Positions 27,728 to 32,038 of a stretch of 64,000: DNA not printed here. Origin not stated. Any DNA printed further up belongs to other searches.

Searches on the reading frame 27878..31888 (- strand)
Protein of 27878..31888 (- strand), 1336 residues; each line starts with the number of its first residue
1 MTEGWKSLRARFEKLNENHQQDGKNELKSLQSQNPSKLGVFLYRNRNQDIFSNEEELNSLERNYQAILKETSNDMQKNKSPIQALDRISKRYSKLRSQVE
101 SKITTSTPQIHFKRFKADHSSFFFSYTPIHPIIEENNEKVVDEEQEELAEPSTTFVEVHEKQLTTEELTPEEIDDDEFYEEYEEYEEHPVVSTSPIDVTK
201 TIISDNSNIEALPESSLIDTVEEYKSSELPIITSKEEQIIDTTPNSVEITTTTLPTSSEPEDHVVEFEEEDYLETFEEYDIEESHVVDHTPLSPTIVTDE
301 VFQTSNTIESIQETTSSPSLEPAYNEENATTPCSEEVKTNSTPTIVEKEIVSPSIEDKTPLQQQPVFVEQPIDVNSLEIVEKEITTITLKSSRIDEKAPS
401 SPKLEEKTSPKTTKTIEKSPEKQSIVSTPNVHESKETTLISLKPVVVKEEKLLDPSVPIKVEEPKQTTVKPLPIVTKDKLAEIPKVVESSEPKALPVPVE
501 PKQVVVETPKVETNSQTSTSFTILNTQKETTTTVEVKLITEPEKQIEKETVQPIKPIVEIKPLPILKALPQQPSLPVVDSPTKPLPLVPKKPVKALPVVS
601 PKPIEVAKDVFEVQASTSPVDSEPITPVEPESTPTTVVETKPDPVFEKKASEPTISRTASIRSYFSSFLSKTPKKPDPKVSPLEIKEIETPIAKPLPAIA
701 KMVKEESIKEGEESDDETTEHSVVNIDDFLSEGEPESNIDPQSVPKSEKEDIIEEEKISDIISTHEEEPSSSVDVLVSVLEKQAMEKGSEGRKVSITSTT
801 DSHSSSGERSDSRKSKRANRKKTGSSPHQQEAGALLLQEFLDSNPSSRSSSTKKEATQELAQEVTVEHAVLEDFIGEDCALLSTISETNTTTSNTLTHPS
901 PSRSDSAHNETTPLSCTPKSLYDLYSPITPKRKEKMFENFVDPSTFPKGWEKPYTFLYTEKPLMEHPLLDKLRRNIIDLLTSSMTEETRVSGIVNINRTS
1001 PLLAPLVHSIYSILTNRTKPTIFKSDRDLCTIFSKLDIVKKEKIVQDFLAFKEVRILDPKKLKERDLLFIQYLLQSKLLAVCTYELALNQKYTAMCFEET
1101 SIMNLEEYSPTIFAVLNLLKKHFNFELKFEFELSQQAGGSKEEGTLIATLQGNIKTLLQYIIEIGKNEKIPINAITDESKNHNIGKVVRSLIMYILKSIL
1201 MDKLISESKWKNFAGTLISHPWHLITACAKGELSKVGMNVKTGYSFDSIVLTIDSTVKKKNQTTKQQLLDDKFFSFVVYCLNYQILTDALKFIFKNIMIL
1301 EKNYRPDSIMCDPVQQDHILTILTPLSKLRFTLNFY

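Call 59: find_encoding_contigs(protein=window:27878-31888:-, flank=10000, max_places=2)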
Protein window:27878-31888:- (1336 aa): no gene with exactly this product is on record in the collection.
